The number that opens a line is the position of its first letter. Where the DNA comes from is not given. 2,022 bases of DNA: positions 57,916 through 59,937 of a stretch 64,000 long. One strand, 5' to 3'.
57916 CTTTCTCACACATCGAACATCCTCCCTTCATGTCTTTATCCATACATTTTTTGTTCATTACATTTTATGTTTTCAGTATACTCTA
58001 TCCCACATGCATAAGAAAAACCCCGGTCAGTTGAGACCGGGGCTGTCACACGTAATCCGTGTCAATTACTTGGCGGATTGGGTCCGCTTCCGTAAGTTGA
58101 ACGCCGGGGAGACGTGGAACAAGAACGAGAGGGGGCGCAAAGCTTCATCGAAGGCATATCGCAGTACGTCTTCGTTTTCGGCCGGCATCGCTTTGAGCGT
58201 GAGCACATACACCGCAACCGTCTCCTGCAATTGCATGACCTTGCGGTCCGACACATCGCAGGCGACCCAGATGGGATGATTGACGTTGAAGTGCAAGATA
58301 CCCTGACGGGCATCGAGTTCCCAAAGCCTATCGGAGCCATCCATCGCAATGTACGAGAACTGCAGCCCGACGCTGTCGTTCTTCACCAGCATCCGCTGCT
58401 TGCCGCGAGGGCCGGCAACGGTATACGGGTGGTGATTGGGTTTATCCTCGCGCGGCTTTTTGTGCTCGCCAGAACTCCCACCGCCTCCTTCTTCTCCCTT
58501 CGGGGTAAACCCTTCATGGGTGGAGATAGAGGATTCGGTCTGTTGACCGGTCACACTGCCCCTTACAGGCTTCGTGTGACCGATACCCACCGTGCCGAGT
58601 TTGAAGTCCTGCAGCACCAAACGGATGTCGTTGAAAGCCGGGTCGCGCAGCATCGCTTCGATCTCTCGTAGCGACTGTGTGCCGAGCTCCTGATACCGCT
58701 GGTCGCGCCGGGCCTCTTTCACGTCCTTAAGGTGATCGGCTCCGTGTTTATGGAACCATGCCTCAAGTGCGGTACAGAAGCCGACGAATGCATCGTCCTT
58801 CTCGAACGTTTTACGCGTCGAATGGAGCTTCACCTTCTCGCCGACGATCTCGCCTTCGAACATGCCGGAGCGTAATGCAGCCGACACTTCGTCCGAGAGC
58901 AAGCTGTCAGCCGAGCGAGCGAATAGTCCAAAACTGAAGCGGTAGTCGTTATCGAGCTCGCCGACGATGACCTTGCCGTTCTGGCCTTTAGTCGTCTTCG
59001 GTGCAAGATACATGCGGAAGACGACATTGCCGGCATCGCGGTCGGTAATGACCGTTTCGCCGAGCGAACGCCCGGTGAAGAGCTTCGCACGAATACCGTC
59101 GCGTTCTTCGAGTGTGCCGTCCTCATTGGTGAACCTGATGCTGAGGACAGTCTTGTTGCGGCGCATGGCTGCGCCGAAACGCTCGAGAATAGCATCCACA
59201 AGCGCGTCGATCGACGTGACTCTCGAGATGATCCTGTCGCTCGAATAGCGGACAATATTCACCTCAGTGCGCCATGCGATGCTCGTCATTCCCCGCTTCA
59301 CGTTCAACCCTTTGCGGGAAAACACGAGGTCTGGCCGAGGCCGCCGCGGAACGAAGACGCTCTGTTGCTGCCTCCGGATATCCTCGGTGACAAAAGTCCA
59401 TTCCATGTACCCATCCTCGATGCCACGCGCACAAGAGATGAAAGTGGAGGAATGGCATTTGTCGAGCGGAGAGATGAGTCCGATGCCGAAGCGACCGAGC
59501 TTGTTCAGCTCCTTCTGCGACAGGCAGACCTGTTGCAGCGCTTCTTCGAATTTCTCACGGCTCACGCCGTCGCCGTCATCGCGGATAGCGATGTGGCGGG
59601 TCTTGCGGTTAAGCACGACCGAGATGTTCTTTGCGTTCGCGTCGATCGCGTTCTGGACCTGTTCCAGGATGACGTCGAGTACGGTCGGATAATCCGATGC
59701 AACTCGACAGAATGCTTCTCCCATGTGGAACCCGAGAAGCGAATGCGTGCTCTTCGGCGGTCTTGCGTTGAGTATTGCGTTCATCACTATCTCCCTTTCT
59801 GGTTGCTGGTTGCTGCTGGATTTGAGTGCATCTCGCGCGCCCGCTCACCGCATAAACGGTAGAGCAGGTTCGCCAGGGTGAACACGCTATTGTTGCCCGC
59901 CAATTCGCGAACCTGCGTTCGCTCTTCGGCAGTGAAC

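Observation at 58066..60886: Three-gene operon: small protein + XRE-like HTH protein + 573-aa GHKL ATPase; candidate undescribed (defence-like?) system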

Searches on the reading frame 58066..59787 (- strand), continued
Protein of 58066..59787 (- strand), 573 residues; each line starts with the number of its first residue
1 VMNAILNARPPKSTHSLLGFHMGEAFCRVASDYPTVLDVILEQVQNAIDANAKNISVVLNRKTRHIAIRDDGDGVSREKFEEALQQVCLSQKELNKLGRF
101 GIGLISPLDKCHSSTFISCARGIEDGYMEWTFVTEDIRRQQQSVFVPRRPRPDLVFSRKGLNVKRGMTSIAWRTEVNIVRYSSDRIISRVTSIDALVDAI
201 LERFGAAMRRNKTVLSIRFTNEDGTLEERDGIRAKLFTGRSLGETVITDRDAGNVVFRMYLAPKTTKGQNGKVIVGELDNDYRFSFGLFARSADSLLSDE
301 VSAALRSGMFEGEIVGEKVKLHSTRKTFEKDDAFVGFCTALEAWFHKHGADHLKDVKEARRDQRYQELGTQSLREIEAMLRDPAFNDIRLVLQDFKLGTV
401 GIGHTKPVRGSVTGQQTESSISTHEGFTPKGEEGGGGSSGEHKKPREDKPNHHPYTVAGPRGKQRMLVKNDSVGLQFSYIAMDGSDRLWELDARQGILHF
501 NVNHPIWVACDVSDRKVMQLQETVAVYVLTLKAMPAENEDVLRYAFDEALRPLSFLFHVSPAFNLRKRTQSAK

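Call 50: find_encoding_contigs(protein=P0084, flank=7000, max_places=1)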
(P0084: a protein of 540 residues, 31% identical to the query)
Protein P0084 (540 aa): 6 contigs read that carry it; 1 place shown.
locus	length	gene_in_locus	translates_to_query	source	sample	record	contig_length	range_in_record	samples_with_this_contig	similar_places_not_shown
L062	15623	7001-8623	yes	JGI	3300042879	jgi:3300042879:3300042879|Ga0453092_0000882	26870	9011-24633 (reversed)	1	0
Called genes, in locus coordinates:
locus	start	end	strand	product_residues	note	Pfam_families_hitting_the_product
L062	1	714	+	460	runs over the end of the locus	PF03816:LytR_cpsA_psr, PF13399:LytR_C (faint)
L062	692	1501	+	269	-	-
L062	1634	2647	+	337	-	PF00089:Trypsin, PF13365:Trypsin_2, PF13180:PDZ_2, PF00595:PDZ, PF17820:PDZ_6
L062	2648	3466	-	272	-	PF17827:PrmC_N, PF05175:MTS, PF06325:PrmA (weak), PF13847:Methyltransf_31, PF08242:Methyltransf_12 (weak), PF13649:Methyltransf_25 (weak)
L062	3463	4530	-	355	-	PF03462:PCRF, PF00472:RF-1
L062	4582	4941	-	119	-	PF01197:Ribosomal_L31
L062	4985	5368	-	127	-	-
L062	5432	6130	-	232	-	PF18306:LDcluster4, PF03641:Lysine_decarbox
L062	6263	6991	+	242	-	-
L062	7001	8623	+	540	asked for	PF02518:HATPase_c (faint), PF13589:HATPase_c_3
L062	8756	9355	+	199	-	-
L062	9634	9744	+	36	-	-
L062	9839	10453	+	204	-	-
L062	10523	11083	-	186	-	PF06737:Transglycosylas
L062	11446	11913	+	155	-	PF13238:AAA_18 (weak), PF13671:AAA_33, PF13207:AAA_17 (weak)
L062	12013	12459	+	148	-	-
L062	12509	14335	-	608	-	PF00009:GTP_EFTU, PF01926:MMR_HSR1 (weak), PF03144:GTP_EFTU_D2, PF22042:EF-G_D2 (weak), PF00679:EFG_C, PF21018:BipA_C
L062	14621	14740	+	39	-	-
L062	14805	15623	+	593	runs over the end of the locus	PF00664:ABC_membrane, PF02463:SMC_N (faint), PF00005:ABC_tran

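Call 61: fold_search(model_id=the predicted structure, library=viral)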
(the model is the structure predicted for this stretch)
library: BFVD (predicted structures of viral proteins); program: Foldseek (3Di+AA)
matches with E <= 10: 464; with E <= 0.001: 82
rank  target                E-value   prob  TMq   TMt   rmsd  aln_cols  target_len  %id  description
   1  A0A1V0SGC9            6.6e-14  1.00  0.43  0.36  16.2       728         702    9  Uncharacterized protein [Hokovirus HKV1]
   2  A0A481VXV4            1.2e-12  1.00  0.39  0.44  15.3       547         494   14  (no name in the UniProt tables at hand)
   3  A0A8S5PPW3            1.8e-11  1.00  0.35  0.41   8.1       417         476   13  DNA topoisomerase (ATP-hydrolyzing) [Myoviridae sp. ctwwN25]
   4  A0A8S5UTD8            2.4e-11  1.00  0.36  0.28   7.9       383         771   12  DNA topoisomerase (ATP-hydrolyzing) [Myoviridae sp. ctYA416]
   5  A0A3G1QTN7            4.4e-11  1.00  0.35  0.26  16.2       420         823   12  Putative rIIA-like protein [Erwinia phage phiEaP8]
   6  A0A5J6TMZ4            5.9e-11  1.00  0.34  0.28  13.8       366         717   14  (no name in the UniProt tables at hand)
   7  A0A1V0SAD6            2.3e-10  1.00  0.39  0.34  10.8       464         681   11  Heat shock protein 83 kDa [Catovirus CTV1]
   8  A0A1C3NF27            4.5e-10  1.00  0.31  0.27  15.8       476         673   10  (no name in the UniProt tables at hand)
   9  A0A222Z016            5.3e-10  1.00  0.35  0.33  17.1       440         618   14  RIIA lysis inhibitor [Salmonella phage ST11]
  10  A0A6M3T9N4            7.1e-10  1.00  0.34  0.31  14.3       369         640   16  RIIA-like protein [Streptomyces phage Bmoc]
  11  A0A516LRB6            8.9e-10  1.00  0.36  0.28  13.3       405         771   14  (no name in the UniProt tables at hand)
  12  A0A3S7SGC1            1.1e-09  1.00  0.34  0.25  14.0       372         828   14  (no name in the UniProt tables at hand)
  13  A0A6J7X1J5            1.1e-09  1.00  0.38  0.31  18.3       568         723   14  HATPase_c domain containing protein [uncultured Caudovirales phage]
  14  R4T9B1                1.2e-09  1.00  0.32  0.22   6.3       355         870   15  Uncharacterized protein [Halogranum tailed virus 1]
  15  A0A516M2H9            1.4e-09  1.00  0.33  0.28  17.8       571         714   11  (no name in the UniProt tables at hand)
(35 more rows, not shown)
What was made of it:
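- Closest known: Hsp90 family. Same: RIIA and viral Hsp90s are among the best viral fold matches (call 61).
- Viral Hsp90s are also among the matches (call 61).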

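Call 73: search_protein_families(library=pfam, proteins=[L058:2637-4109:+, L058:12-2450:+, L058:4143-5000:+, L051:7004-7990:+, L033:1900-2568:+, L043:7225-7992:+, L062:6263-6991:+, L061:4747-5433:+, L020:6804-7163:+, L055:6428-6730:-], max_evalue=0.05)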
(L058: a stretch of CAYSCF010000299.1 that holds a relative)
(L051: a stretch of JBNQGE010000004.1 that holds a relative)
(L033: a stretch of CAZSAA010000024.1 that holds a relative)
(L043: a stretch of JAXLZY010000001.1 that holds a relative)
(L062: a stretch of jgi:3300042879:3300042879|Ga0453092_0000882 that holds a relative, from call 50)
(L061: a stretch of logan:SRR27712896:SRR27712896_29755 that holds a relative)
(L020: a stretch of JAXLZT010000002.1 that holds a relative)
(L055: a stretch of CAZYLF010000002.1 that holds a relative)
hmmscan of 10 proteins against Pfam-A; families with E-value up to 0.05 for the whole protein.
L058:2637-4109:+ (490 aa): 4 families
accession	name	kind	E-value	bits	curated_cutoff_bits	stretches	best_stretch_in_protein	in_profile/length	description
PF02518.31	HATPase_c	-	3.2e-05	24.8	26.4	1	34-148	3-109/111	Histidine kinase-, DNA gyrase B-, and HSP90-like ATPase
PF13589.12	HATPase_c_3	-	8e-05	23.1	25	1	38-104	4-78/137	Histidine kinase-, DNA gyrase B-, and HSP90-like ATPase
PF01863.23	YgjP-like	-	0.0023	18.4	26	1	441-463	169-191/207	YgjP-like, metallopeptidase domain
PF08325.16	WLM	-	0.0026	18.3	26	1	440-471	85-116/190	WLM domain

L058:12-2450:+ (812 aa): 0 families

L058:4143-5000:+ (285 aa): 0 families

L051:7004-7990:+ (328 aa): 0 families

L033:1900-2568:+ (222 aa): 0 families

L043:7225-7992:+ (255 aa): 0 families

L062:6263-6991:+ (242 aa): 5 families
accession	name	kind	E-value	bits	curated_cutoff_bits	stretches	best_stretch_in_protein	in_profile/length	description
PF13518.12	HTH_28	-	8.8e-05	23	25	1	26-50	17-41/52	Helix-turn-helix domain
PF13384.12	HTH_23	-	0.0028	17.9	24.6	1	28-50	24-46/50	Homeodomain-like domain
PF20432.4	Xre-like-HTH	-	0.0079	16.9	25.8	0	24-52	26-58/63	Antitoxin Xre-like helix-turn-helix domain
PF02940.20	mRNA_triPase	-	0.022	14.9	24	1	128-162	118-150/221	mRNA capping enzyme, beta chain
PF01381.28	HTH_3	-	0.033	14.7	23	0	27-59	15-48/55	Helix-turn-helix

L061:4747-5433:+ (228 aa): 0 families

L020:6804-7163:+ (119 aa): 0 families

L055:6428-6730:- (100 aa): 0 families
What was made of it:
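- Tried and rejected: Myxobacterial hit L058: an unrelated GHKL protein with a metallopeptidase-like tail (call 73).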

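Call 81: find_related_loci(query=A1, collection=viral_contigs, flank=10000)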
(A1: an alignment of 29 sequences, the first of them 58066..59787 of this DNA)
Query A1 (573 aa) in viral_contigs; peptide patterns used: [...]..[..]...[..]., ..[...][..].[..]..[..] (x = any residue, [..] = any of these).
173 stretches matched a pattern, but none encodes a relative of the query by tblastn (E <= 1e-3).
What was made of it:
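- None of the family is on IMG/VR viral contigs (call 81).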

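Call 95: search_protein_families(library=padloc, alignment_id=A4, max_evalue=0.00001)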
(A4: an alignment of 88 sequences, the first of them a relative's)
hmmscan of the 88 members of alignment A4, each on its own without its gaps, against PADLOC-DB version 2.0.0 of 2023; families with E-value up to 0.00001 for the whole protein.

A. member 1, L001:4113-4790:+ (226 aa): 0 families

B. families by the number of members that match (of 88 scanned): 37 families (the first 25 are shown)
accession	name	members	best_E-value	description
PDLC04135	mad3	2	1.9e-53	mads_3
PDLC03859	LmuB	2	2.3e-18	-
PDLC02335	AbiLi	2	2e-14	AbiLi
PDLC02979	AriA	2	1.6e-12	-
PDLC00091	GajA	2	2.5e-12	AAA ATPase domain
PDLC04175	HEC-01A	2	1.5e-11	-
PDLC00072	GajA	2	7.5e-10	AAA ATPase domain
PDLC00099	GajA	2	8.2e-10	AAA ATPase domain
PDLC00096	GajA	2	8.5e-10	AAA ATPase domain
PDLC04177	HEC-01A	2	9.5e-10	-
PDLC04176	HEC-01A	2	1e-09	-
PDLC04178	HEC-01A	2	5.8e-09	-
PDLC02980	AriA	2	1.1e-08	-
PDLC00090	GajA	2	1.1e-07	AAA ATPase domain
PDLC04140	mad8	2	1.2e-06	mads_8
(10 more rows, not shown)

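Call 96: search_protein_families(library=pfam, alignment_id=A4, max_evalue=0.00001)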
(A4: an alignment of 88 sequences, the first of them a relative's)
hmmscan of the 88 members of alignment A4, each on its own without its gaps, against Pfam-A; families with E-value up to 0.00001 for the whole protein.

A. member 1, L001:4113-4790:+ (226 aa): 0 families

B. families by the number of members that match (of 88 scanned): 98 families (the first 25 are shown)
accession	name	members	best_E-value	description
PF00122.25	E1-E2_ATPase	3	1.4e-61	E1-E2 ATPase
PF00702.32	Hydrolase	3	1e-32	haloacid dehalogenase-like hydrolase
PF08282.18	Hydrolase_3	3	1.1e-07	haloacid dehalogenase-like hydrolase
PF01411.24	tRNA-synt_2c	2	2.4e-123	tRNA synthetases class II (A)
PF02463.25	SMC_N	2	6.8e-63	RecF/RecN/SMC N terminal domain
PF02163.28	Peptidase_M50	2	6.6e-51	Peptidase family M50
PF00689.26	Cation_ATPase_C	2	5.7e-47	Cation transporting ATPase, C-terminus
PF00312.27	Ribosomal_S15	2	1.6e-29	Ribosomal protein S15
PF13246.12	Cation_ATPase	2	5.9e-20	Cation transport ATPase (P-type)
PF00690.31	Cation_ATPase_N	2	1.1e-18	Cation transporter/ATPase, N-terminus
PF13476.12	AAA_23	2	5.7e-17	AAA domain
PF07973.19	tRNA_SAD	2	9.2e-15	Threonyl and Alanyl tRNA synthetase second additional domain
PF14450.12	FtsA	2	1.3e-10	Cell division protein FtsA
PF13175.12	AAA_15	2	2e-10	AAA ATPase domain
PF13304.12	AAA_21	2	7.3e-08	AAA domain, putative AbiEii toxin, Type IV TA system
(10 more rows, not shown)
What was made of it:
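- The few PADLOC hits look like cross-matches of SMC/RecN-like and Lon-like proteins (calls 95, 96).
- Tried and rejected: Defence-island context: 88 neighbours scanned, mostly housekeeping (calls 95, 96).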

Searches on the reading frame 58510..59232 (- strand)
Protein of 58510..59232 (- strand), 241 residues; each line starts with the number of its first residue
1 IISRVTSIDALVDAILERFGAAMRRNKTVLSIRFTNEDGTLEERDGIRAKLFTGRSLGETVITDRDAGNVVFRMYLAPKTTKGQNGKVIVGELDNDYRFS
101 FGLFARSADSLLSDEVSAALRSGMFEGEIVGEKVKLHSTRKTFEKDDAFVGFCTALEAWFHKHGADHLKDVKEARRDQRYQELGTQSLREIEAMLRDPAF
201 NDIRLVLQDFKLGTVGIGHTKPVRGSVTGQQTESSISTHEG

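Call 46: search_solved_structures(query=A3, max_evalue=10, show_alignments=4)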
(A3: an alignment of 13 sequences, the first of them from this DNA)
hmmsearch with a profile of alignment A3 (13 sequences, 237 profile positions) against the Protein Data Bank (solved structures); distinct sequences matched with E-value up to 10: 4.
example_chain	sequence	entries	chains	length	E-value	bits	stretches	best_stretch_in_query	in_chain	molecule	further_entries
4umg_A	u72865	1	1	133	0.26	14.4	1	15-56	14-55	PROTEIN LIN-41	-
7rkc_A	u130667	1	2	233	2.3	11.3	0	166-196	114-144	D_3_633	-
8tm9_A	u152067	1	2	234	3.2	10.8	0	166-196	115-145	D_3_633_8x peptide bound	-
8tlp_A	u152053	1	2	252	3.8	10.5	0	166-196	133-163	D_3_633_8x, no peptide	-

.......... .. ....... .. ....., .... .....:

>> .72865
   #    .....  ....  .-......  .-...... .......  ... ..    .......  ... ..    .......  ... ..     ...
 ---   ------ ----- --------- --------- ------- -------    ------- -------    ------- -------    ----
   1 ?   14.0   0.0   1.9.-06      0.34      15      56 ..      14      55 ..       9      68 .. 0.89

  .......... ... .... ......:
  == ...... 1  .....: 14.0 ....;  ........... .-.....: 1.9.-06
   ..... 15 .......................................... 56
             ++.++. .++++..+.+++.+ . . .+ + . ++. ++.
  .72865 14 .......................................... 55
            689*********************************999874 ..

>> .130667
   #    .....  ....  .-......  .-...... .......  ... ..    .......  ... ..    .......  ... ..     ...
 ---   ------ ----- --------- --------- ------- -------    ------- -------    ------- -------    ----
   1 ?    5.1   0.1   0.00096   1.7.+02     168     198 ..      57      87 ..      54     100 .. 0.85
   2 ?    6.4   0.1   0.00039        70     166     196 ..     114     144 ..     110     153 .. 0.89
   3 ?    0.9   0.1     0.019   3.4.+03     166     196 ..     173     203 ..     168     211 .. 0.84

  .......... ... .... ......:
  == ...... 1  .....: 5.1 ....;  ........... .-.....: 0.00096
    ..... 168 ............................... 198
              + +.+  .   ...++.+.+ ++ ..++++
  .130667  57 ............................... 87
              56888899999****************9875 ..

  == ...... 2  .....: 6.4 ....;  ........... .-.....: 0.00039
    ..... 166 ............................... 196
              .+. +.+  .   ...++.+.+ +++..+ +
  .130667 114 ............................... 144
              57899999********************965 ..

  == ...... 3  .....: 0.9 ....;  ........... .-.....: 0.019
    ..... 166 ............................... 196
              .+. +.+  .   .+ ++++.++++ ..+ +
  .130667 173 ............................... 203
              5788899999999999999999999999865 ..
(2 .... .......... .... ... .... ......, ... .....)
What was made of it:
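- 58798..59217 (-): A residues 191-330: alpha/beta middle domain ending in the loop LHxxRxxFE with invariant R325; inferred gamma-phosphate sensor. No sequence match to any solved structure (call 46).
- On Hsp90/HtpG family: A profile of the middle region finds no PDB sequence (call 46).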
